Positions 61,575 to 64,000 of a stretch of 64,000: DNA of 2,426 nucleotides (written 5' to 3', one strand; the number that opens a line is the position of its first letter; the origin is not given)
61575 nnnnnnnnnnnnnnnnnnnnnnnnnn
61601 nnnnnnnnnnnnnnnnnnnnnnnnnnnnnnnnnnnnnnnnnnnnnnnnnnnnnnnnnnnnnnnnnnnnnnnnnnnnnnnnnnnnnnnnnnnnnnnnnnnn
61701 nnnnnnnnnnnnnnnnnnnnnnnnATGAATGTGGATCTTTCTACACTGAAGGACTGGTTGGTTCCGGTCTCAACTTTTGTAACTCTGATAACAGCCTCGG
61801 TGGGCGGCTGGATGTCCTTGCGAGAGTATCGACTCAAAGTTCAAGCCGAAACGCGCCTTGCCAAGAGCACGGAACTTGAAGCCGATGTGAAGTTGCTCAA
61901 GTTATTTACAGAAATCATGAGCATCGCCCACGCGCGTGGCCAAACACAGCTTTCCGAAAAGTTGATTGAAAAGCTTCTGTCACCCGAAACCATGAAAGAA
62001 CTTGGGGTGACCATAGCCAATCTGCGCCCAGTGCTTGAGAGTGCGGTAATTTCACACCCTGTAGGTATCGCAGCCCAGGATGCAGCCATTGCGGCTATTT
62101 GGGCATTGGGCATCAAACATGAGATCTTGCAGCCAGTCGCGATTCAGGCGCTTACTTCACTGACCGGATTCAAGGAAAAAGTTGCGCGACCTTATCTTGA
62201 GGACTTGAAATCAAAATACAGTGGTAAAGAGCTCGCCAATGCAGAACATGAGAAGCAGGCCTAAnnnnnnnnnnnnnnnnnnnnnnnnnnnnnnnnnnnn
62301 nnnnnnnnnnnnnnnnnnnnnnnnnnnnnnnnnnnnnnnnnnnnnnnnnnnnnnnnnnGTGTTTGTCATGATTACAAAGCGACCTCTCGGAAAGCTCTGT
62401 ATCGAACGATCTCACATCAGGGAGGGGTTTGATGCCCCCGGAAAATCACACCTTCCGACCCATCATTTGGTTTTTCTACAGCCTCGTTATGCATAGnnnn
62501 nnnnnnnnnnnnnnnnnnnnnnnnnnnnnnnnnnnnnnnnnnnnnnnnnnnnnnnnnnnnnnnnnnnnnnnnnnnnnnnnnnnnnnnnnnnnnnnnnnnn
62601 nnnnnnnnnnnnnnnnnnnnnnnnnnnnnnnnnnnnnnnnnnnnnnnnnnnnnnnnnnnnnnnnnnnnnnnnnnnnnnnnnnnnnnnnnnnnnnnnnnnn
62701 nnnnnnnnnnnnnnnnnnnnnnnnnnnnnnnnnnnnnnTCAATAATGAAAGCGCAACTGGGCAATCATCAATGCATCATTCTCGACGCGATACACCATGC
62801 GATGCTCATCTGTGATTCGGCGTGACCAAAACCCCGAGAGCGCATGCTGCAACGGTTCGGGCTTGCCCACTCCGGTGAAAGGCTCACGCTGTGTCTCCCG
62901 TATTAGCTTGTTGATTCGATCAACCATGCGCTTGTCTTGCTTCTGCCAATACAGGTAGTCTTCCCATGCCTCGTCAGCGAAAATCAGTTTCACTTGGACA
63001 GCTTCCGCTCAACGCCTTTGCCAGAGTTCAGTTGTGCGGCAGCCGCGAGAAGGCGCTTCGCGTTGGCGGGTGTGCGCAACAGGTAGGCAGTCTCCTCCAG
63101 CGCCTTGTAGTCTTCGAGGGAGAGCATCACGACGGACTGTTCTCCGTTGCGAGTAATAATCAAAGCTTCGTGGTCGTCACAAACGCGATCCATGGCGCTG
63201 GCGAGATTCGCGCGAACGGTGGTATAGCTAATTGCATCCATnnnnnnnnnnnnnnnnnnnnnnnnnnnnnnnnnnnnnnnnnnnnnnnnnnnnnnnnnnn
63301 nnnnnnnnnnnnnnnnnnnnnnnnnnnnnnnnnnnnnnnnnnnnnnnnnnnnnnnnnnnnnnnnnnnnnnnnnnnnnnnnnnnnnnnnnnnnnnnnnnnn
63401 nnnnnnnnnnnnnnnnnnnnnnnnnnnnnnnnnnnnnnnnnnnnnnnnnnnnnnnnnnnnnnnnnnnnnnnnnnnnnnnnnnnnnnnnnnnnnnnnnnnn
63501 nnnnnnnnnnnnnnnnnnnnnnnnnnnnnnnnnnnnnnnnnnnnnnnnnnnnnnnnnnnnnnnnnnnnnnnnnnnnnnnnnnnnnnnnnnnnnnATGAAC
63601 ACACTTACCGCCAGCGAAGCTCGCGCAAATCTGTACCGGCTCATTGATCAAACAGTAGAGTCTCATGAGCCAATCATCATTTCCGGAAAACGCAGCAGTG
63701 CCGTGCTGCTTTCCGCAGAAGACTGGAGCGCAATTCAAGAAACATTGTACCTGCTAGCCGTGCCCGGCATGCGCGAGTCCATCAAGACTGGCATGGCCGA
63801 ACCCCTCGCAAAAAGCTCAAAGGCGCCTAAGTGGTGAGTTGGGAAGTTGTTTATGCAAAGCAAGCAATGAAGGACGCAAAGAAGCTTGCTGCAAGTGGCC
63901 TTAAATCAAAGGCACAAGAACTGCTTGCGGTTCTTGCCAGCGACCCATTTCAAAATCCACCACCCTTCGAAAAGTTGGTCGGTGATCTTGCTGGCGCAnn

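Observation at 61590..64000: Integron-type cassette array abutting ilvD, with no integrase in view (candidate CALIN or chromosomal integron remnant)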

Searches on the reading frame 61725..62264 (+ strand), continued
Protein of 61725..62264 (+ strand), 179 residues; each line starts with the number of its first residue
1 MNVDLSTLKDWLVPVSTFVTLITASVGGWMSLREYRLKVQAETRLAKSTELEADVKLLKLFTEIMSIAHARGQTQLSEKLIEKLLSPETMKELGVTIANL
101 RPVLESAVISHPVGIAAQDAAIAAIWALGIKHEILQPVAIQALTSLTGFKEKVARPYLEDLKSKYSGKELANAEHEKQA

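Call 98: search_dna_similar(query=L092:2577-3593:-, collection=plasmids, mode=protein, max_rows=25, max_evalue=1e-20)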
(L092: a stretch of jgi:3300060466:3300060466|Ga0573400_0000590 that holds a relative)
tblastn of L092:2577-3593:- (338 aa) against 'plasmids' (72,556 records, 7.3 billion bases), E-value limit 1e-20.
The search stops at 5000 records and this limit was reached: more records match than are counted here, and every count below describes the 5000 best-scoring records only.
Records with a match: at least 5000; places in all: 11321; records where one place covers at least 80% of the query: 4952.
Best place of each record, by identity: <60% 5000.
By first word of the organism name: Klebsiella 1639; Escherichia 836; Enterobacter 529; Citrobacter 277; Salmonella 245; Burkholderia 177; Rhizobium 93; Ralstonia 78; Yersinia 70; Bradyrhizobium 66; and 136 more.
By predicted mobility (MOB-suite, as given by PLSDB): conjugative 3187; non-mobilizable 1142; mobilizable 671.
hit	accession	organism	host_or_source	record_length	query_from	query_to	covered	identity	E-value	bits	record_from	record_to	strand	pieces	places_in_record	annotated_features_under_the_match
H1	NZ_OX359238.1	Alteromonas macleodii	-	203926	4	336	99%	58.7%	3e-117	379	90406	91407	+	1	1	IS110 family transposase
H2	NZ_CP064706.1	Bradyrhizobium sp. 155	Acmispon strigosus,cell culture,root ...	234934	4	337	99%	57.6%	4e-107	350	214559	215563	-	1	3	IS110 family transposase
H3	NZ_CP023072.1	Sinorhizobium fredii CCBAU 83666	G.max,nodule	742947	4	335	98%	57.7%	3e-106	348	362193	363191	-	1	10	IS110 family transposase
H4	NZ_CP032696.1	Rhizobium jaguaris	Calliandra grandiflora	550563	4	337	99%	56.7%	4e-106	347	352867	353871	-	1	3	IS110 family transposase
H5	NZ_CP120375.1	Sinorhizobium garamanticum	Argyrolobium uniflorum,Cell culture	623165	6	335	98%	57.4%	4e-105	345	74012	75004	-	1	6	IS110 family transposase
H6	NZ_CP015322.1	Mesorhizobium amorphae CCNWGS0123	Robinia pseudoacacia,cell culture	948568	4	337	99%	56.4%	3e-107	350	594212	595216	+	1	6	IS110 family transposase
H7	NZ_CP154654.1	Alloyangia pacifica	-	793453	4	334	98%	56.9%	8e-106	347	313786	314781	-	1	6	IS110 family transposase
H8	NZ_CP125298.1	Paraburkholderia sabiae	Mimosa caesalpiniifolia,cell ...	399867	4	335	98%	56.0%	1e-103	340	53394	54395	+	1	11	IS110 family transposase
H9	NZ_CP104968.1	Phyllobacterium sp. A18/5-2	Vicia costata,cell culture,root nodule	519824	6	337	98%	55.7%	8e-86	343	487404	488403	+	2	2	none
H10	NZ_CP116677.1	Edwardsiella tarda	Siamese crocodiles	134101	4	334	98%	54.8%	3e-106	348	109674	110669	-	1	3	IS110 family transposase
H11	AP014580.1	Burkholderia sp. RPE67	Riptortus pedestris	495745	4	335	98%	54.5%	2e-102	337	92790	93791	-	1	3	putative membrane protein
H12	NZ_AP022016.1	Klebsiella quasipneumoniae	-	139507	4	334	98%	54.5%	3e-106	348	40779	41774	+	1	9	IS110 family transposase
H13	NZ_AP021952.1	Klebsiella quasipneumoniae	-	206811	4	334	98%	54.5%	3e-106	348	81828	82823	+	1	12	IS110 family transposase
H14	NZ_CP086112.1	Skermanella rosea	single cell,hydrocarbon-contaminated ...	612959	5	335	98%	54.5%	2e-98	325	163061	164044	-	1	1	IS110 family transposase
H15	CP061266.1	Escherichia coli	Sheep,cell culture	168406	1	338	100%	53.4%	6e-90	301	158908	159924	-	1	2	none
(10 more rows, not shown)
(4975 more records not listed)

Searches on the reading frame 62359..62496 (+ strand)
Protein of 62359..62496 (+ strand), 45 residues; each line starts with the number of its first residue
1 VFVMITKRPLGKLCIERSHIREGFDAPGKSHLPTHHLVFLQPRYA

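Call 8: search_protein_families(library=pfam, proteins=[window:62359-62496:+], max_evalue=0.01)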
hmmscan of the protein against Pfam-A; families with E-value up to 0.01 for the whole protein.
window:62359-62496:+ (45 aa): 0 families

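Call 46: search_protein_representatives(alignment_id=A2)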
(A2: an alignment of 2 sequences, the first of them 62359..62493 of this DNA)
Query: 2 sequences, 46 profile positions. Proteins with E-value up to 0.001 (for the whole library): 8; up to 1e-10: 0; up to 1e-30: 0. The best 8 are listed.
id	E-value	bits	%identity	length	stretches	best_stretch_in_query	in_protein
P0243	4.2e-08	48.8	-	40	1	5-44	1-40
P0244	5.8e-06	41.9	-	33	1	1-28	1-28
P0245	6.7e-06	41.7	-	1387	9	21-41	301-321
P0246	3.3e-05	39.5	-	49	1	8-46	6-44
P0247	2.2e-04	36.9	-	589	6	14-37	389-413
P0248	3.2e-04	36.3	-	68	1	5-42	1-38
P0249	6.8e-04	35.3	-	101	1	5-46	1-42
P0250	8.3e-04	35.0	-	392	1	5-46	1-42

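Call 48: find_encoding_contigs(protein=P0250, flank=10000, max_places=4)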
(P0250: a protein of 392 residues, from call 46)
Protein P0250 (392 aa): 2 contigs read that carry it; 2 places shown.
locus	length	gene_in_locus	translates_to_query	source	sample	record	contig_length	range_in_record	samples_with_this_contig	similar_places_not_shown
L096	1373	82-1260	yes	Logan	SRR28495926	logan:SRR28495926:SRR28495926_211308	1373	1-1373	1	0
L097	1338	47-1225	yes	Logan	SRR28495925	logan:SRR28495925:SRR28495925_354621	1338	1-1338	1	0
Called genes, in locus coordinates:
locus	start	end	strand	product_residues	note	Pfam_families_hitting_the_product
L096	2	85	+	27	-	?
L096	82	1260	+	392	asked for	-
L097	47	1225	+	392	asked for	-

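Call 58: find_homologous_proteins(query=A3, max_evalue=0.1)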
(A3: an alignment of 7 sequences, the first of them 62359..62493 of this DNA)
Query A3 (7 sequences) (45 aa, profile of the alignment): 6 proteins with E <= 0.1 among 33 candidates.
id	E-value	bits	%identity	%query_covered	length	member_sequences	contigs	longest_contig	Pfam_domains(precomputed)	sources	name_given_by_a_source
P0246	9.3e-21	91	51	87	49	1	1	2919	-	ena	-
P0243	9.8e-19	84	47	80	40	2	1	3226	-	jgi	jgi:hypothetical protein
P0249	1.7e-17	80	40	93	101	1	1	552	-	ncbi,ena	-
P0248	1.6e-16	77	47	84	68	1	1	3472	-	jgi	jgi:hypothetical protein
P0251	4.0e-10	57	52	60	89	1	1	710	-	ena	-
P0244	7.6e-10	56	56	60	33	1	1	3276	-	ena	-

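Call 59: find_encoding_contigs(protein=P0244, flank=10000, max_places=3)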
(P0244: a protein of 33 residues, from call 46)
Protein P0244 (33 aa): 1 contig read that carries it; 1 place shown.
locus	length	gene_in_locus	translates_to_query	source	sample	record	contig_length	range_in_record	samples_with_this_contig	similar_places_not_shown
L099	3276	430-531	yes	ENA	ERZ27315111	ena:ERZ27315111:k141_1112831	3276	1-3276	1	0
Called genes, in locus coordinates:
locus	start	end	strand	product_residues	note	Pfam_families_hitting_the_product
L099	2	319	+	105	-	?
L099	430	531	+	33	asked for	-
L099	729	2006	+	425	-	PF03265:DNase_II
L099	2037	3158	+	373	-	PF09994:T6SS_Tle1-like_cat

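Call 60: find_encoding_contigs(protein=P0243, flank=10000, max_places=3)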
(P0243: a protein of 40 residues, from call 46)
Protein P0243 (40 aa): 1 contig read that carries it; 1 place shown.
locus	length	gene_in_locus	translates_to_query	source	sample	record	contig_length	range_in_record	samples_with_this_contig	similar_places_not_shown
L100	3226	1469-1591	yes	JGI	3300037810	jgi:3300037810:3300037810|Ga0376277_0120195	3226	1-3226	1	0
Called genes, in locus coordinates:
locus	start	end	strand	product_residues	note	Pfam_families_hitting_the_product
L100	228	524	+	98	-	-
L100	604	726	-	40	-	-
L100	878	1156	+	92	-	PF04365:BrnT_toxin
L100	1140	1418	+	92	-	-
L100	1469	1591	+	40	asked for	-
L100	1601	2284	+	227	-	-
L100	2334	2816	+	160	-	-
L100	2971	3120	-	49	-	-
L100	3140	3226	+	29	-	?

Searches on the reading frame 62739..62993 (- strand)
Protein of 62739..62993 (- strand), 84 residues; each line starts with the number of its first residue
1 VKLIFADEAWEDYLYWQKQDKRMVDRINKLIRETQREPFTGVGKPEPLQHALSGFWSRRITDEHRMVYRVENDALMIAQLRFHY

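Call 6: find_encoding_contigs(protein=window:62739-62993:-, flank=10000, max_places=10)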
Protein window:62739-62993:- (84 aa): no gene with exactly this product is on record in the collection.

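Call 8: search_protein_families(library=pfam, proteins=[window:62739-62993:-], max_evalue=0.01)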
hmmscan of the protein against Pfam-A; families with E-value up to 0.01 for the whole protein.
window:62739-62993:- (84 aa): 2 families
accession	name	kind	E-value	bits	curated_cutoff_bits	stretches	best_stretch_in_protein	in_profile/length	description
PF06769.20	YoeB_toxin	-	4.8e-40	135.9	27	1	5-84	1-80/80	YoeB-like toxin of bacterial type II toxin-antitoxin system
PF05016.21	ParE_toxin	-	5.4e-05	24.1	23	1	10-77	15-78/89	ParE toxin of type II toxin-antitoxin system, parDE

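Call 80: search_protein_families(library=ncbifam, proteins=[window:62739-62993:-], max_evalue=0.01)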
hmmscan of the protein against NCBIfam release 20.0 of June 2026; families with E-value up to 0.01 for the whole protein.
window:62739-62993:- (84 aa): 2 families
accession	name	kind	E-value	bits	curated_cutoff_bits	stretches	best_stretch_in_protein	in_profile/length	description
TIGR02116.1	toxin_Txe_YoeB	equivalog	2.6e-36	123.7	51.8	1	5-84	1-80/80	Txe/YoeB family addiction module toxin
TIGR00053.1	TIGR00053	subfamily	0.0011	19.5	87.25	1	17-83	18-87/92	YafQ family addiction module toxin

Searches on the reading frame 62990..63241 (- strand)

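Call 8: search_protein_families(library=pfam, proteins=[window:62990-63241:-], max_evalue=0.01)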
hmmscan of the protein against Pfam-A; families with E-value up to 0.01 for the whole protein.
window:62990-63241:- (83 aa): 1 family
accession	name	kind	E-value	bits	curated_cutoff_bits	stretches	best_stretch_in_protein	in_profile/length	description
PF02604.26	PhdYeFM_antitox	-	8.3e-25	86.8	29.8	1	1-73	1-73/74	Antitoxin Phd_YefM, type II toxin-antitoxin system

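Call 80: search_protein_families(library=ncbifam, proteins=[window:62990-63241:-], max_evalue=0.01)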
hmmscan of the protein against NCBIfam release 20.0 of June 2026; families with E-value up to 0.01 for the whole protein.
window:62990-63241:- (83 aa): 2 families
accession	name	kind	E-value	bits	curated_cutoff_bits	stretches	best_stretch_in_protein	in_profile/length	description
NF008499.0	PRK11409.1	equivalog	3.1e-28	97.7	121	1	1-81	1-81/83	YoeB-YefM toxin-antitoxin system antitoxin YefM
TIGR01552.1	phd_fam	subfamily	1.2e-12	46.9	20.8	1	3-56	1-53/53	type II toxin-antitoxin system prevent-host-death family antitoxin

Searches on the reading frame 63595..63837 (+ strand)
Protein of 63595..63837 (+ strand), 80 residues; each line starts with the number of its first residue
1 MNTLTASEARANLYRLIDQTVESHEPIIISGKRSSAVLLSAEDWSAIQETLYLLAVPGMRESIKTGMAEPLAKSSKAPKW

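Call 8: search_protein_families(library=pfam, proteins=[window:63595-63837:+], max_evalue=0.01)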
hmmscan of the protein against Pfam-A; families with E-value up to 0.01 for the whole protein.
window:63595-63837:+ (80 aa): 2 families
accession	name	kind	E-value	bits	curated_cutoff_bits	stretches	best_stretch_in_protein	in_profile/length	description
PF02604.26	PhdYeFM_antitox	-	2.4e-19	69.3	29.8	1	1-70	1-71/74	Antitoxin Phd_YefM, type II toxin-antitoxin system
PF12910.14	PHD_like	-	0.0043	17.5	27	1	2-42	3-37/141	Antitoxin of toxin-antitoxin, RelE / RelB, TA system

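Call 80: search_protein_families(library=ncbifam, proteins=[window:63595-63837:+], max_evalue=0.01)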
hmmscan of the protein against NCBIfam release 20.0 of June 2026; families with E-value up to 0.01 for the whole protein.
window:63595-63837:+ (80 aa): 2 families
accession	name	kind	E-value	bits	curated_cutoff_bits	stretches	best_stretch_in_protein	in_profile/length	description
NF008499.0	PRK11409.1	equivalog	8e-11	41.9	121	1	1-58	1-59/83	YoeB-YefM toxin-antitoxin system antitoxin YefM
TIGR01552.1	phd_fam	subfamily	1.8e-09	36.8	20.8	1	4-54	2-52/53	type II toxin-antitoxin system prevent-host-death family antitoxin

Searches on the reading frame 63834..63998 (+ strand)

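Call 8: search_protein_families(library=pfam, proteins=[window:63834-63998:+], max_evalue=0.01)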
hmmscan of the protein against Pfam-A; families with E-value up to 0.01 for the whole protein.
window:63834-63998:+ (55 aa): 0 families

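Call 79: search_protein_families(library=pfam, proteins=[window:63834-63998:+], max_evalue=10)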
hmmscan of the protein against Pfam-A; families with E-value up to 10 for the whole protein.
window:63834-63998:+ (55 aa): 1 family
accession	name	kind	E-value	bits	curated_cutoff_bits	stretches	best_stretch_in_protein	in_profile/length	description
PF18709.6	DLP_helical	-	0.18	11.5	25.5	1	2-40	272-310/340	Dynamin-like helical domain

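Call 80: search_protein_families(library=ncbifam, proteins=[window:63834-63998:+], max_evalue=0.01)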
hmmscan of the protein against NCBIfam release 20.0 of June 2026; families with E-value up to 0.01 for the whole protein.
window:63834-63998:+ (55 aa): 1 family
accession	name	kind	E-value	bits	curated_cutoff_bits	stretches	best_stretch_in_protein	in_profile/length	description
TIGR02116.1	toxin_Txe_YoeB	equivalog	2.7e-09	37.1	51.8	1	7-54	1-50/80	Txe/YoeB family addiction module toxin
